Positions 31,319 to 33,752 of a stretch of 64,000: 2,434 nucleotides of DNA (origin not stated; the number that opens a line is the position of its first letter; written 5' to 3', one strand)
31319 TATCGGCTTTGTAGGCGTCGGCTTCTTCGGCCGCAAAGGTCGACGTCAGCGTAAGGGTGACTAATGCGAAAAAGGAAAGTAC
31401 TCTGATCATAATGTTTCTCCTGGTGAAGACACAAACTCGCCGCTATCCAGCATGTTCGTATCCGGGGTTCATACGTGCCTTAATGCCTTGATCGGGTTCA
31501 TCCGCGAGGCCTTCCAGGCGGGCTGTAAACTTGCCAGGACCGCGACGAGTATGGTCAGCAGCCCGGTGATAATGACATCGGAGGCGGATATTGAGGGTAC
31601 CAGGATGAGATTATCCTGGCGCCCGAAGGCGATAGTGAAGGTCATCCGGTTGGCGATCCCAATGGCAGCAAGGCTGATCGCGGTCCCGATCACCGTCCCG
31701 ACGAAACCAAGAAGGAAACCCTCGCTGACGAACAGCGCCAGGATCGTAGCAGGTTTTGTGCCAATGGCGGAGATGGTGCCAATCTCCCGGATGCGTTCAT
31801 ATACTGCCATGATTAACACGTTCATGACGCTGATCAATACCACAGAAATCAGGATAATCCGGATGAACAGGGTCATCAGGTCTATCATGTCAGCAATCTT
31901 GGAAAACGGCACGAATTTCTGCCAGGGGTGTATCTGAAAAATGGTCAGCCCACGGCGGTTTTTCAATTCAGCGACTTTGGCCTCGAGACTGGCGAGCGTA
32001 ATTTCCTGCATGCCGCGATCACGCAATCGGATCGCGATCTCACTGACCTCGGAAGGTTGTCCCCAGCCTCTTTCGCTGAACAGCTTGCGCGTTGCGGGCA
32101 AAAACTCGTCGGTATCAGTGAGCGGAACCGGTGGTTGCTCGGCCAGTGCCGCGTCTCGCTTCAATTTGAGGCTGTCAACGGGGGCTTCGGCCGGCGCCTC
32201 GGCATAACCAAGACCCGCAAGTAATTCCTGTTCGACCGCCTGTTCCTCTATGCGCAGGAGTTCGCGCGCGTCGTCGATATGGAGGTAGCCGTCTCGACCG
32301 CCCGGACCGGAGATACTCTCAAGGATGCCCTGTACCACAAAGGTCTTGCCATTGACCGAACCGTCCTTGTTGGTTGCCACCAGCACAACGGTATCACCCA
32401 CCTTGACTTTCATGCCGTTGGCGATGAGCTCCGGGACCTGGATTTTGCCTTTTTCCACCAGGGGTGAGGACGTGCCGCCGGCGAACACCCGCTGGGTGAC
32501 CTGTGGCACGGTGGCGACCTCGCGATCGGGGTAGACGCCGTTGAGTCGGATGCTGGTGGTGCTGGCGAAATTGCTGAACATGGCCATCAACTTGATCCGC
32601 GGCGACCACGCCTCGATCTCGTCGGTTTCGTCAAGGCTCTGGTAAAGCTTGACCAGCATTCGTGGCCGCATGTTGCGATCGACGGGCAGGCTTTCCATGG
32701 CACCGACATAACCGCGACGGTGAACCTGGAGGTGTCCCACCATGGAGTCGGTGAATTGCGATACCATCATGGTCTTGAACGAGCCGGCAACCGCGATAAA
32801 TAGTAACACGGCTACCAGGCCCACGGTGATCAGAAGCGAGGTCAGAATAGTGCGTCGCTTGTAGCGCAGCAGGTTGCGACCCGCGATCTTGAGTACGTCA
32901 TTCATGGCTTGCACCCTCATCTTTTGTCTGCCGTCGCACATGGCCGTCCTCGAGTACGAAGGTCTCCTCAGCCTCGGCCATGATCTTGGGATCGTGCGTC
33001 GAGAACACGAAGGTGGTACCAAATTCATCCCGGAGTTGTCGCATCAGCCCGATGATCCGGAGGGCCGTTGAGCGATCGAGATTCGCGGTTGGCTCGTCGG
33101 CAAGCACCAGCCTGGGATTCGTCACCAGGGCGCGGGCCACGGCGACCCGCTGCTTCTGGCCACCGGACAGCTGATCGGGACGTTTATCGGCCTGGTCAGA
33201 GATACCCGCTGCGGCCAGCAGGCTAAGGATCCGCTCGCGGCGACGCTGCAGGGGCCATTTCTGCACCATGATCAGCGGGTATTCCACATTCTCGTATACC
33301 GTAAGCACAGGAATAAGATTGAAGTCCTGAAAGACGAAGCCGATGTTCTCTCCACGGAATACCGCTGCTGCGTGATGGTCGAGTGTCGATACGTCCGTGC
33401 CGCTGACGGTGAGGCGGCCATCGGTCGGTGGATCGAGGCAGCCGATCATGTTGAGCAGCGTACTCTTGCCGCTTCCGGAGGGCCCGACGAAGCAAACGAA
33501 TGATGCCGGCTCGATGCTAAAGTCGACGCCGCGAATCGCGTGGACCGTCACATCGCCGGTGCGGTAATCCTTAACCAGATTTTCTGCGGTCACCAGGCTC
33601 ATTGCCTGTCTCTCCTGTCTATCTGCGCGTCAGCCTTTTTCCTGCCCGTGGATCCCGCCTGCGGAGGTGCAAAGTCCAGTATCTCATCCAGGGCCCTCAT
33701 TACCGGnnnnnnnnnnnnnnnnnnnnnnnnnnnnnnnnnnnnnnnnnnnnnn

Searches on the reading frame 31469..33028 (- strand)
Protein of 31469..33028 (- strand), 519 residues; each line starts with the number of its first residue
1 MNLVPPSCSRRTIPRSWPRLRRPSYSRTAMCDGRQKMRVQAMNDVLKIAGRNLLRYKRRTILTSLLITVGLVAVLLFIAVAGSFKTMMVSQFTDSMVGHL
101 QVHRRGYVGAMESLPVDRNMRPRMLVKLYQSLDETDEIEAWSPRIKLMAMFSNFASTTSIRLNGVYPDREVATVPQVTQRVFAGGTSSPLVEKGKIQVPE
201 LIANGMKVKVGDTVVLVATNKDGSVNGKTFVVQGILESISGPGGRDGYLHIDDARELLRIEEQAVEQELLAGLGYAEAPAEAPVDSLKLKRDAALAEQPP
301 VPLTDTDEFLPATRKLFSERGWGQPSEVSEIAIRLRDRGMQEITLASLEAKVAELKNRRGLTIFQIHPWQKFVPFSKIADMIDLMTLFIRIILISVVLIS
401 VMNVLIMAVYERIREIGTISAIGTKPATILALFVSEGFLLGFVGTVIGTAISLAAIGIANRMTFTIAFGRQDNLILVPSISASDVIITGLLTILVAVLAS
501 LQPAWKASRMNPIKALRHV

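Call 3: search_protein_families(library=pfam, proteins=[window:31469-33028:-], max_evalue=0.1)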
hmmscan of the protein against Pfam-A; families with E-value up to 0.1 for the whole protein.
window:31469-33028:- (519 aa): 3 families
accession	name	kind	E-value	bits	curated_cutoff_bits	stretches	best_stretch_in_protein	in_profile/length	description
PF02687.27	FtsX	-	9.6e-16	58.4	25.5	1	389-512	3-120/120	FtsX-like permease C-terminal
PF12704.14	MacB_PCD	-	9.5e-09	36.3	27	1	60-256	1-178/207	MacB-like periplasmic core domain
PF11688.13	DUF3285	-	0.03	14.7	25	1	47-80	8-41/44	Protein of unknown function (DUF3285)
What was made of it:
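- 31469..32905 (-): MacB-type (type VII) permease, 478 aa from the ATG at 32905; overlaps the ATPase gene by 8 nt. MacB_PCD plus FtsX domains (call 3).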

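Call 4: search_protein_families(library=ncbifam, proteins=[window:31469-33028:-], max_evalue=0.1)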
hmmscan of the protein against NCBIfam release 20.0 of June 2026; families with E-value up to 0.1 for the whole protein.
window:31469-33028:- (519 aa): 10 families
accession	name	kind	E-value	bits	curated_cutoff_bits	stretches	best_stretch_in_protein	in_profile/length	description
TIGR02212.1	lolCE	equivalog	3.6e-25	88.8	362.45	2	381-517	261-409/411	lipoprotein-releasing ABC transporter permease subunit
TIGR03434.1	ADOP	subfamily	8.6e-16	57.2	622.3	1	329-518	625-802/803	ADOP family duplicated permease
NF008357.0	PRK11146.1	exception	4.3e-15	55.4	439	2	365-516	250-411/414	lipoprotein-releasing ABC transporter permease subunit LolE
NF007826.0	PRK10535.1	equivalog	2.7e-13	49.1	966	2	381-516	520-645/648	macrolide ABC transporter ATP-binding protein/permease MacB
TIGR02213.1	lolE_release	exception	2e-12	46.7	540.35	2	367-516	249-408/411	lipoprotein-releasing ABC transporter permease subunit LolE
NF008076.0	PRK10814.1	exception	8.4e-09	34.9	473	1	383-518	265-398/399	lipoprotein-releasing ABC transporter permease subunit LolC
TIGR00439.2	FtsX_Gneg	equivalog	0.00015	21.1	255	1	374-474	158-258/292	permease-like cell division protein FtsX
NF038346.1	FtsX_actino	exception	0.00021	20.7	250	1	374-507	171-301/308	permease-like cell division protein FtsX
NF038347.1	FtsX_Gpos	exception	0.00029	20.3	225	1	376-463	161-248/296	permease-like cell division protein FtsX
NF040962.1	near_HgcAB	equivalog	0.021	14.7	70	1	192-226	12-46/70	HgcAB-associated protein HgcC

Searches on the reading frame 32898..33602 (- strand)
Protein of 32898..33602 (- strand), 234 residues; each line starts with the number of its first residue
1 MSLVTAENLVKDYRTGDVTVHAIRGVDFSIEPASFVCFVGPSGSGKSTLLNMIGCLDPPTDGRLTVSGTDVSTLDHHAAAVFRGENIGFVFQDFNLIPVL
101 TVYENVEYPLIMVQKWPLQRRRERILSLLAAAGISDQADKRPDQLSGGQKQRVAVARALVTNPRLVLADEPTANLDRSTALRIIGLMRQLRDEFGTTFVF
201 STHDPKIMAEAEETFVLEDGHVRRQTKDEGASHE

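Call 3: search_protein_families(library=pfam, proteins=[window:32898-33602:-], max_evalue=0.1)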
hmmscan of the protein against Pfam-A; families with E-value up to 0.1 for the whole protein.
window:32898-33602:- (234 aa): 11 families
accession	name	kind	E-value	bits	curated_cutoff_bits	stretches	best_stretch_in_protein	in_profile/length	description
PF00005.33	ABC_tran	-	7.1e-34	117.8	25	1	24-173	2-137/137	ABC transporter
PF13304.12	AAA_21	-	1.5e-08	35.6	27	2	119-208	183-303/304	AAA domain, putative AbiEii toxin, Type IV TA system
PF02463.25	SMC_N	-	5.9e-07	29.6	40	1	123-215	121-209/220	RecF/RecN/SMC N terminal domain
PF13555.12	AAA_29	-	0.00018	21.7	27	1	24-51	13-40/61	P-loop containing region of AAA domain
PF03193.22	RsgA_GTPase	-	0.0011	19.3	30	1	30-53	104-126/174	RsgA GTPase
PF13401.12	AAA_22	-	0.0038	18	27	1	33-59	5-31/130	AAA domain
PF13476.12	AAA_23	-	0.0054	17.8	27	1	27-53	16-39/201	AAA domain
PF01926.29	MMR_HSR1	-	0.033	14.7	21.9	1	36-77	2-37/113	50S ribosome-binding GTPase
PF13558.12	SbcC_Walker_B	-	0.034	14.8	27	0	139-188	27-89/90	SbcC/RAD50-like, Walker B motif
PF13521.12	AAA_28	-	0.061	14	27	0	36-52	2-18/164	AAA domain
PF20703.3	nSTAND1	-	0.075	13.1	27.1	0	31-51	31-51/379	Novel STAND NTPase 1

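Call 4: search_protein_families(library=ncbifam, proteins=[window:32898-33602:-], max_evalue=0.1)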
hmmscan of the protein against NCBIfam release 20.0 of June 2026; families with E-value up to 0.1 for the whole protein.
window:32898-33602:- (234 aa): 201 families (the best 25 are shown)
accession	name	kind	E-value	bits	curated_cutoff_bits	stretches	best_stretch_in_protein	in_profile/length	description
TIGR02211.1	LolD_lipo_ex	equivalog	4.7e-63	212.6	307.75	1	3-222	1-219/221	lipoprotein-releasing ABC transporter ATP-binding protein LolD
NF007826.0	PRK10535.1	equivalog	5e-58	196.9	966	1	3-227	4-226/648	macrolide ABC transporter ATP-binding protein/permease MacB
NF008639.0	PRK11629.1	equivalog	4.4e-57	193.2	360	1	3-226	6-228/234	lipoprotein-releasing ABC transporter ATP-binding protein LolD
TIGR02982.1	heterocyst_DevA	subfamily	1e-56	192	295.8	1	6-222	4-219/220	ABC exporter ATP-binding subunit, DevA family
TIGR02673.1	FtsE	equivalog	1.4e-56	191.6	264.85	1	6-214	4-206/214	cell division ATP-binding protein FtsE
NF038007.1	ABC_ATP_DarD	equivalog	3.4e-55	186.9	375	1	5-221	3-217/218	darobactin export ABC transporter ATP-binding protein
NF007879.0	PRK10584.1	equivalog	4.6e-52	177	336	1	4-224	7-226/228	putative ABC transporter ATP-binding protein YbbA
TIGR03608.1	L_ocin_972_ABC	subfamily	1e-50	172.1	254.85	1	21-214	12-203/206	putative bacteriocin export ABC transporter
NF040933.2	ABC_arch_GlcV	equivalog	6.1e-49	166.8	450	1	4-225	3-223/357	glucose ABC transporter ATP-binding protein GlcV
TIGR03265.1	PhnT2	equivalog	2e-48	165.4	457.7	1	7-224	8-215/353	putative 2-aminoethylphosphonate ABC transporter ATP-binding protein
TIGR02315.1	ABC_phnC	equivalog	2.5e-47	161.3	266.1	1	5-211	3-212/243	phosphonate ABC transporter ATP-binding protein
TIGR00968.1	3a0106s01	subfamily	4.2e-47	160.6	342.75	1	20-224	13-211/237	sulfate ABC transporter ATP-binding protein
NF008653.0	PRK11650.1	subfamily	2.2e-44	152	432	1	1-223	1-214/357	sn-glycerol-3-phosphate ABC transporter ATP-binding protein UgpC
TIGR01186.1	proV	subfamily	3.7e-44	151.3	326.6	1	21-221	7-207/363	betaine/proline/choline family ABC transporter ATP-binding protein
TIGR02769.1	nickel_nikE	equivalog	2.1e-43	148.7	332.55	1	2-226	1-233/265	nickel import ATP-binding protein NikE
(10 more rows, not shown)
